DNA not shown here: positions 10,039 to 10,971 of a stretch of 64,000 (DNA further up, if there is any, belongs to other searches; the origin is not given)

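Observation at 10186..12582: Calpain-like architecture: ~27 tandem DxDGDG calcium loops fused to a C39-like Cys-His-Asp domain, with no export signal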

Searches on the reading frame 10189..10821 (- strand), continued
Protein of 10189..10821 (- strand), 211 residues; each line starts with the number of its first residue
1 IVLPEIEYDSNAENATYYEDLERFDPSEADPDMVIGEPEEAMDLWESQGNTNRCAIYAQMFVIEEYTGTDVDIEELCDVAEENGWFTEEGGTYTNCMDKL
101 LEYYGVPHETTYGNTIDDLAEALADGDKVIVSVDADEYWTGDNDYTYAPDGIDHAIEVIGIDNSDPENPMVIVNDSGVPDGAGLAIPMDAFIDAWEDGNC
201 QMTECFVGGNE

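Call 65: search_protein_families(library=pfam, proteins=[L069:181-2088:-, L064:17289-17816:+, L042:8506-9246:+, L063:6348-7064:+, L083:6391-9069:+, L043:17985-18311:+, L083:9080-9742:+, L010:16471-17394:+], max_evalue=0.01)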
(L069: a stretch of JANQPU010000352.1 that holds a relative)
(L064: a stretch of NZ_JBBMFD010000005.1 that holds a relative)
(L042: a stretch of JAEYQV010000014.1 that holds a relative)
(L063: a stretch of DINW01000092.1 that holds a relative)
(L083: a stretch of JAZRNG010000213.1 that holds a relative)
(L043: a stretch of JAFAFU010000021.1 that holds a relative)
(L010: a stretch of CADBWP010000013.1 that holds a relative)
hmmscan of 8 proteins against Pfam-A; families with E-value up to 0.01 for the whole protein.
L069:181-2088:- (635 aa): 15 families
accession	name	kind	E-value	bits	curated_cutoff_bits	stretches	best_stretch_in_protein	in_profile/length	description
PF00012.26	HSP70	-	6.6e-56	190.2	20.6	2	81-351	104-371/599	Hsp70 protein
PF00515.34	TPR_1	-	1.2e-22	79.1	27.8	2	428-459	1-32/34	Tetratricopeptide repeat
PF07719.23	TPR_2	-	1.5e-17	62.6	27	2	428-458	1-31/34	Tetratricopeptide repeat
PF13414.12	TPR_11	-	6.7e-17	61.3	26.8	3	406-441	6-41/42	TPR repeat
PF13181.12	TPR_8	-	5.3e-13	48.5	25.7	2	428-459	1-32/34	Tetratricopeptide repeat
PF06723.19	MreB_Mbl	-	7.4e-13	48.5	27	1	93-356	76-323/327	MreB/Mbl protein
PF13432.12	TPR_16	-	6.2e-10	39.8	32.7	1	398-458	1-61/65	Tetratricopeptide repeat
PF13431.12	TPR_17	-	2.6e-09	37.1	24.4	2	383-414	2-33/34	Tetratricopeptide repeat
PF13424.12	TPR_12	-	2.7e-08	34.3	30.1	1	398-457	7-74/77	Tetratricopeptide repeat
PF13371.12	TPR_9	-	4.5e-07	30.2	35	1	375-430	10-65/73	Tetratricopeptide repeat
PF14559.12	TPR_19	-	2.9e-05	24.8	25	1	404-457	1-54/68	Tetratricopeptide repeat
PF13428.12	TPR_14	-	0.0004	21.2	23.5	0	398-435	5-42/44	Tetratricopeptide repeat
PF13174.12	TPR_6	-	0.0015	19.5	26.3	0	396-425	2-31/33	Tetratricopeptide repeat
PF12569.14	NatA_aux_su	-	0.0035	16.8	33.3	1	405-507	15-116/515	N-terminal acetyltransferase A, auxiliary subunit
PF24575.1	TPR_Slam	-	0.0097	16.8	35.2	0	346-417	33-104/104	Surface lipoprotein assembly modifier, N-terminal TPR repeats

L064:17289-17816:+ (175 aa): 0 families

L042:8506-9246:+ (246 aa): 1 family
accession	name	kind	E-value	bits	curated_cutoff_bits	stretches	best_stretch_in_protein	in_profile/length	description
PF04397.21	LytTR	-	3e-16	59.9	22.6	1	145-233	2-91/98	LytTr DNA-binding domain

L063:6348-7064:+ (238 aa): 2 families
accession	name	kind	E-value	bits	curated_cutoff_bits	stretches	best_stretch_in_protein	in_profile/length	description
PF01025.24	GrpE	-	5.4e-10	39.6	25.8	1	78-223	16-163/165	GrpE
PF16888.10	YwqH-like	-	0.0017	19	33.7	0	9-118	8-121/123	YwqH-like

L083:6391-9069:+ (892 aa): 3 families
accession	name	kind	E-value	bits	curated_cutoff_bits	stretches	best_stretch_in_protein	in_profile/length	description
PF01935.23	DUF87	-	2.1e-11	44.8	23.2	1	486-732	1-210/220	Helicase HerA, central domain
PF12846.13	AAA_10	-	0.0037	16.8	27.5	1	512-560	23-70/362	AAA-like domain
PF05872.18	HerA_C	-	0.0069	15.5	22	0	499-544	10-55/502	Helicase HerA-like C-terminal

L043:17985-18311:+ (108 aa): 0 families

L083:9080-9742:+ (220 aa): 2 families
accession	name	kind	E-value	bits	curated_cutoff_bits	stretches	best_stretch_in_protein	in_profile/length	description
PF15102.11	TMEM154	-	0.0014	18.9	30.3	1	4-43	59-98/153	TMEM154 protein family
PF07666.16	MpPF26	-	0.0053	17.2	37.2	0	6-43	4-42/75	M penetrans paralogue family 26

L010:16471-17394:+ (307 aa): 6 families
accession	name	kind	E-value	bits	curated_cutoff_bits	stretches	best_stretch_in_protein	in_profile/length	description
PF13240.11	Zn_Ribbon_1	-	2.5e-10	40.2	25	2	50-70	2-22/23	zinc-ribbon domain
PF12773.13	DZR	-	1.5e-09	38.3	27.3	1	16-68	1-45/45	Double zinc ribbon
PF24460.1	DUF7575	-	4.4e-05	23.2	28.5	1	47-69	3-25/28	Domain of unknown function (DUF7575)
PF13248.11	Zn_ribbon_3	-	0.00016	21.4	27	1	49-69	4-24/26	zinc-ribbon domain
PF17032.10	Zn_ribbon_15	-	0.0032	18.7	28.9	0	47-68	52-73/73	zinc-ribbon family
PF24463.1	DUF7577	-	0.01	15.9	28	0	49-67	4-22/27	Domain of unknown function (DUF7577)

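Call 68: search_dna_similar(query=window:10189-10815:-, collection=plasmids, mode=protein, max_evalue=0.00001, max_rows=15)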
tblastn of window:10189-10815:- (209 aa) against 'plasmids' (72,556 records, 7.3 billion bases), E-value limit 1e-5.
Records with a match: 29; places in all: 29; records where one place covers at least 80% of the query: 10.
Best place of each record, by identity: <60% 29.
By first word of the organism name: Rhodococcus 15; Prescottella 13; Anabaena 1.
By predicted mobility (MOB-suite, as given by PLSDB): mobilizable 21; non-mobilizable 8.
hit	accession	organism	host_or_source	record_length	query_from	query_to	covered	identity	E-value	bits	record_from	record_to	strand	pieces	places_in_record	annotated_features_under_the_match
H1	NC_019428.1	Anabaena sp. 90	-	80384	24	201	85%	45.2%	2e-40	153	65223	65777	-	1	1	C39 family peptidase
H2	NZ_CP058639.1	Rhodococcus sp. ZPP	cell culture,soil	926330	26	200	84%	36.7%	8e-13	74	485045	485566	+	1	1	C39 family peptidase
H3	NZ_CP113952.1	Rhodococcus sp. JS3073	culture,soil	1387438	30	200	82%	37.5%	2e-15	81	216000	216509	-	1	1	record has no annotation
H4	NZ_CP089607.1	Rhodococcus qingshengii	cell culture,activated sludge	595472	17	200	88%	34.8%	3e-15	81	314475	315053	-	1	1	C39 family peptidase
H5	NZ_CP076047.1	Rhodococcus sp. USK10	-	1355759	30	200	82%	36.9%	9e-13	73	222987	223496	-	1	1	record has no annotation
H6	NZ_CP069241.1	Rhodococcus sp. USK13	cell culture,Sand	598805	30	200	82%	36.7%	2e-13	75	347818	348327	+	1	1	C39 family peptidase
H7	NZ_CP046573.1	Rhodococcus sp. WAY2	cell culture,bacterial consortium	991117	26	200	84%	35.6%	4e-12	72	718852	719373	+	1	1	C39 family peptidase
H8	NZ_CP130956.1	Rhodococcus opacus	cell culture,Sod-podzolic soil ...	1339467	30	200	82%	36.4%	4e-13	74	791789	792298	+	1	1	none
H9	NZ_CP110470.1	Rhodococcus opacus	cell culture,Soil contaminated by oil ...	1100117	30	200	82%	36.4%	4e-13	74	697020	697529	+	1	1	record has no annotation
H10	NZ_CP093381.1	Rhodococcus opacus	cell culture,forest soil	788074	30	200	82%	35.2%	2e-10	67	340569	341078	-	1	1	C39 family peptidase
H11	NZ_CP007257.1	Rhodococcus erythropolis R138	Hydroponic pots with potatoes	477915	43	200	76%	38.0%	2e-15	81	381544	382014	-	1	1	C39 family peptidase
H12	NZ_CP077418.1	Rhodococcus qingshengii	pure culture,oil-contaminated water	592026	43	200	76%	38.0%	3e-15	81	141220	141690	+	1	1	C39 family peptidase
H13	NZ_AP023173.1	Rhodococcus qingshengii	-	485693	43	200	76%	38.0%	3e-15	81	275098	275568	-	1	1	C39 family peptidase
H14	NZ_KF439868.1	Prescottella equi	Heifer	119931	43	200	76%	37.2%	2e-13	75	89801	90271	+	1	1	C39 family peptidase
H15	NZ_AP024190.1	Prescottella equi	Homo sapiens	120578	43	200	76%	37.2%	3e-13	75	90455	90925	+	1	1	C39 family peptidase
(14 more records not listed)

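Call 69: search_dna_similar(query=window:10189-10815:-, collection=phages, mode=protein, max_evalue=0.00001, max_rows=15)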
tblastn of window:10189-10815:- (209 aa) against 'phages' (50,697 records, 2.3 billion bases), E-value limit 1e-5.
No match.

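Call 70: get_annotated_region(hit=H1, flank=9000)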
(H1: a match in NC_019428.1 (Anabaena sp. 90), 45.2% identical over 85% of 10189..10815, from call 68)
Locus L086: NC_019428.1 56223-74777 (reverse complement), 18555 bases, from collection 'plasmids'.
description: Anabaena sp. 90 plasmid pANA01, complete sequence
organism: Anabaena sp. 90 (NCBI taxid 46234)
taxonomy: Bacteria; Cyanobacteriota; Cyanophyceae; Nostocales; Nostocaceae; Anabaena; Anabaena sp. 90
host: -; source: -; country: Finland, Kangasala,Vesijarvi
typing (MOB-suite, as given by PLSDB): non-mobilizable; replicon rep_cluster_1727
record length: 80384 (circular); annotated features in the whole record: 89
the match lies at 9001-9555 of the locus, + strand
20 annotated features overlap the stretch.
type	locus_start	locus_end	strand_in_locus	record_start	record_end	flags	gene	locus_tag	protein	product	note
CDS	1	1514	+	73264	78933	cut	-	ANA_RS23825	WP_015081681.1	CHAT domain-containing protein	-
CDS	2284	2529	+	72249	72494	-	-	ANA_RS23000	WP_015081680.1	helix-turn-helix domain-containing protein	-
CDS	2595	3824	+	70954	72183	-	-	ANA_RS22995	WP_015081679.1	Hsp70 family protein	-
CDS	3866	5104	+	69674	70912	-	-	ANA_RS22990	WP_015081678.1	hypothetical protein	-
CDS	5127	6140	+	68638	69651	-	-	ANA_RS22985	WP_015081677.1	hypothetical protein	-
CDS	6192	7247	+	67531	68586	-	-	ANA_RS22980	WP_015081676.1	hypothetical protein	-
CDS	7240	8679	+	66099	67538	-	-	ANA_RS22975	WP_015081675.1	hypothetical protein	-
CDS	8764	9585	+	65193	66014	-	-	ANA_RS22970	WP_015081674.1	C39 family peptidase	-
CDS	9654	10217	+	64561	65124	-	-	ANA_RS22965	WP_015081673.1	hypothetical protein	-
CDS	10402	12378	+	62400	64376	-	-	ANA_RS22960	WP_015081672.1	dynamin family protein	-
CDS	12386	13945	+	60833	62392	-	-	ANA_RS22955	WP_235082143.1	dynamin family protein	-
CDS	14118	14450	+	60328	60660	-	cutA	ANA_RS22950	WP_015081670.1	divalent-cation tolerance protein CutA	GO:0010038 - response to metal ion [Evidence IEA]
CDS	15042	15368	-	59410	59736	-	-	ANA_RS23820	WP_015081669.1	SdpI family protein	-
CDS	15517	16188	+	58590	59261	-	-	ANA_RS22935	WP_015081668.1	class I SAM-dependent methyltransferase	-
CDS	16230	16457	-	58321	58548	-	-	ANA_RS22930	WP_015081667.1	hypothetical protein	-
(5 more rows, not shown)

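Call 71: get_annotated_region(hit=H14, flank=8000)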
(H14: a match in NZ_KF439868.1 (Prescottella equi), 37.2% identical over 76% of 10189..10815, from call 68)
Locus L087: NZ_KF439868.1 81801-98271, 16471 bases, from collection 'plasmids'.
description: Prescottella equi strain PAM1571 plasmid pVAPN1571, complete sequence
organism: Prescottella equi (NCBI taxid 43767)
taxonomy: Bacteria; Actinomycetota; Actinomycetes; Mycobacteriales; Nocardiaceae; Prescottella; Prescottella equi
host: -; source: Heifer; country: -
typing (MOB-suite, as given by PLSDB): mobilizable; replicon rep_cluster_1307; relaxase MOBF
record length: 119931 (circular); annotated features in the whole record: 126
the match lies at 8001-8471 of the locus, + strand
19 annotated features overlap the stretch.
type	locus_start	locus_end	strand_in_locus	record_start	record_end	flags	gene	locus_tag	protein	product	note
CDS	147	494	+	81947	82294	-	-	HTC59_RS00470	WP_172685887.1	helix-turn-helix transcriptional regulator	-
CDS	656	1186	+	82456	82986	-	-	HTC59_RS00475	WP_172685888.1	hypothetical protein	-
CDS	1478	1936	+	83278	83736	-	-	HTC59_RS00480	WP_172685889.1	hypothetical protein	-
CDS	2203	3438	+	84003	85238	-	-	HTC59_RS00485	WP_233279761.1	hypothetical protein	-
CDS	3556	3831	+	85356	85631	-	-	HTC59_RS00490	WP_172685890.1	type II toxin-antitoxin system Phd/YefM family antitoxin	-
CDS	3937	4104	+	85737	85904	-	-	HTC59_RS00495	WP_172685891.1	hypothetical protein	-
CDS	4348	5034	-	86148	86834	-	-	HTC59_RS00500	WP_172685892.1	class I SAM-dependent methyltransferase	-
CDS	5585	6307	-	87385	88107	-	-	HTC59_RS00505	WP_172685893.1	SOS response-associated peptidase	GO:0018142 - protein-DNA covalent cross-linking [Evidence IEA]; GO:0009432 - SOS response [Evidence IEA]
CDS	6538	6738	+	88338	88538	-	-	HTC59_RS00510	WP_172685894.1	hypothetical protein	-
CDS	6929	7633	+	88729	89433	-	-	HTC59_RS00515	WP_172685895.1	hypothetical protein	-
CDS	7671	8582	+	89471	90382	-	-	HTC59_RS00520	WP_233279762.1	C39 family peptidase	-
CDS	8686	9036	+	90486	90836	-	-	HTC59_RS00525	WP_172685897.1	hypothetical protein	-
CDS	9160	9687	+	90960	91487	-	-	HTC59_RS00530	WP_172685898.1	sigma-70 family RNA polymerase sigma factor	GO:0006352 - DNA-templated transcription initiation [Evidence IEA]; GO:0006355 - regulation of DNA-templated ...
CDS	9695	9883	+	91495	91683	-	-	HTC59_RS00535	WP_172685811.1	hypothetical protein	-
CDS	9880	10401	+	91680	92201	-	-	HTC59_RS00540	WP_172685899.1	ribbon-helix-helix protein, CopG family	GO:0006355 - regulation of DNA-templated transcription [Evidence IEA]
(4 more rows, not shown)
